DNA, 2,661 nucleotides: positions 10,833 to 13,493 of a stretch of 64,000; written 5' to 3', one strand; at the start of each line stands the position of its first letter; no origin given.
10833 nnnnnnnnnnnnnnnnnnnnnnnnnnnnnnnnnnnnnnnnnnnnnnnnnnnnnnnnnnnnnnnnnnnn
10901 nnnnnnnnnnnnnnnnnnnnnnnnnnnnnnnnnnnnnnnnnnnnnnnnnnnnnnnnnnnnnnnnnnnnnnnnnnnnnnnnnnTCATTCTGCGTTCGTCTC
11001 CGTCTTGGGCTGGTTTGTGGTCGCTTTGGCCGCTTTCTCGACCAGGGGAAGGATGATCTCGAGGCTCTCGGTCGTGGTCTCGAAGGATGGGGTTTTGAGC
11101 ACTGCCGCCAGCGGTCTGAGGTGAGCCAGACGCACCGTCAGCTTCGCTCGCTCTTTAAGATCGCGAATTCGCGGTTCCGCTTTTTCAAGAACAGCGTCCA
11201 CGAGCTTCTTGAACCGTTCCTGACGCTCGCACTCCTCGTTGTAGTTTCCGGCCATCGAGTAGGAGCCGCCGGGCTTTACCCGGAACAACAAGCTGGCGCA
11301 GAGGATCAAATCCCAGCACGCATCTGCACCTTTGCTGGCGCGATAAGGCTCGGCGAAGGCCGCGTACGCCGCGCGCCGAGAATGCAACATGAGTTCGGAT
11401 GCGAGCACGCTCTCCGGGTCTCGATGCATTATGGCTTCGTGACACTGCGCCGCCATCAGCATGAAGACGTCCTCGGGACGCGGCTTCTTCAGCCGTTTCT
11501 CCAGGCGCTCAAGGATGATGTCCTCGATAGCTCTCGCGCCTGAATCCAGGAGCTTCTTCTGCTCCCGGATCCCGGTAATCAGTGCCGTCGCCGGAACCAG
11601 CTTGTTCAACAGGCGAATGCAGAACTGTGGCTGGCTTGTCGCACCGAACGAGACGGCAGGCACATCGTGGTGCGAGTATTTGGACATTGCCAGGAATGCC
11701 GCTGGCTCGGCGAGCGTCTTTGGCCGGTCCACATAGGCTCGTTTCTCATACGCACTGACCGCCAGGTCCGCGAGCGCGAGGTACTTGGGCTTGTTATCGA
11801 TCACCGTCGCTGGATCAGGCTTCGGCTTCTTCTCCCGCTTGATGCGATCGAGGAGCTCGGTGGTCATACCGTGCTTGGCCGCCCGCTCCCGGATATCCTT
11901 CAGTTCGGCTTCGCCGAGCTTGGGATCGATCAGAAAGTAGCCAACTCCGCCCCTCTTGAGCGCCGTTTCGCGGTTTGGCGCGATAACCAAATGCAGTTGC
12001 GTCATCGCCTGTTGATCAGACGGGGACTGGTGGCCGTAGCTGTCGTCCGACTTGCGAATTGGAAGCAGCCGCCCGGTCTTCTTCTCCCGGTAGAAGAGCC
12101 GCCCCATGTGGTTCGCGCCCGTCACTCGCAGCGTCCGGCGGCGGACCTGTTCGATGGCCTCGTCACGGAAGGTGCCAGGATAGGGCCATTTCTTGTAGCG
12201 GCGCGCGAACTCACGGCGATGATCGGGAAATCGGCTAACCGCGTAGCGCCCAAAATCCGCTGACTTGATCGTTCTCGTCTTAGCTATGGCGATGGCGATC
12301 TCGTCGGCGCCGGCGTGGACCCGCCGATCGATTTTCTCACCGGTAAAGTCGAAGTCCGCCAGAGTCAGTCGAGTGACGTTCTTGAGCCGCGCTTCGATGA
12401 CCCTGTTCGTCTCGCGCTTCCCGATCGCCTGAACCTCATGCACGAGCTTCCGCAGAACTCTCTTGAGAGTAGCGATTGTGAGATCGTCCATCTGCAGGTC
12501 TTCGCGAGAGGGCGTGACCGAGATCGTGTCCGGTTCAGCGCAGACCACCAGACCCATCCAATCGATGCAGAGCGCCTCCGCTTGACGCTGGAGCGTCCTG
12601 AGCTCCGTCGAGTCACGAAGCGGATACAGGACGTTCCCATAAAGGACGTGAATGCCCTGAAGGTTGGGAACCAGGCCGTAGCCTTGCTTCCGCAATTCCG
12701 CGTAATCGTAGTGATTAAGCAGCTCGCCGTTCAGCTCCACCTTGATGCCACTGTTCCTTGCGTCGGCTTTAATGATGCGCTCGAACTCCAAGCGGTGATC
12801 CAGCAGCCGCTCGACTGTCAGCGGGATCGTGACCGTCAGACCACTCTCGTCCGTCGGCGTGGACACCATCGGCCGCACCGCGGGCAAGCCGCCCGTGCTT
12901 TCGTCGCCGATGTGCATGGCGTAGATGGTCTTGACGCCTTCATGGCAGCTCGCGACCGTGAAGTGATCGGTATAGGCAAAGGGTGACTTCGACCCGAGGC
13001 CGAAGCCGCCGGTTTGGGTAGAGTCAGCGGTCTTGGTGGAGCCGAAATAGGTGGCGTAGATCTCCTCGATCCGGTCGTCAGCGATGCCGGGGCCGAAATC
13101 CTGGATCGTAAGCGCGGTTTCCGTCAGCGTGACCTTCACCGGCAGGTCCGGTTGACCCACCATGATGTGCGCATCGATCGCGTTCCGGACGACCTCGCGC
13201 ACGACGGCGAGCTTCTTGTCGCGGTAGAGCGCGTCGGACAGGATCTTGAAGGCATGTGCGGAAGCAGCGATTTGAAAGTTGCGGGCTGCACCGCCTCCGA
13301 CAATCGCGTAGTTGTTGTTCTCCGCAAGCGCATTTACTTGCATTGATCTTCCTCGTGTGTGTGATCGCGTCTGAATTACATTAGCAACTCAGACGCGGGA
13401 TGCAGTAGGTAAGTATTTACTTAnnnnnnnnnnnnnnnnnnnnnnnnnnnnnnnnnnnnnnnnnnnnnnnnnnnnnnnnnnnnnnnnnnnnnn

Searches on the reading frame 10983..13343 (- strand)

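Call 9: search_protein_families(library=phrogs, proteins=[window:10983-13343:-], max_evalue=0.001)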
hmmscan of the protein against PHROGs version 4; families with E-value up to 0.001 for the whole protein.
window:10983-13343:- (786 aa): 9 families
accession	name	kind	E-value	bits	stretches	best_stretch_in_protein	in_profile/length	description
phrog_2979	-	lysis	2.3e-108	365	1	1-326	1-335/846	RIIA lysis inhibitor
phrog_612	-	lysis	1.7e-71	243.4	1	10-312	6-308/725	RIIA lysis inhibitor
phrog_3661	-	lysis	9.9e-34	118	2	95-304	175-391/917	RIIA lysis inhibitor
phrog_609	-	lysis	9e-33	114.3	1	16-242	17-243/1055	RIIB lysis inhibitor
phrog_30832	-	lysis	6e-30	105.5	1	18-297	17-305/735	RIIA lysis inhibitor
phrog_38678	-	lysis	1.4e-22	80.8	1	33-178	39-187/805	RIIA lysis inhibitor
phrog_24904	-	lysis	1.1e-14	55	1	17-173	16-171/695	RIIA lysis inhibitor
phrog_543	-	DNA, RNA and nucleotide metabolism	6.8e-05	22.3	1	37-208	63-250/661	DNA topoisomerase II large subunit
phrog_857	-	unknown function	0.00018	21.9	1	47-117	358-427/468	-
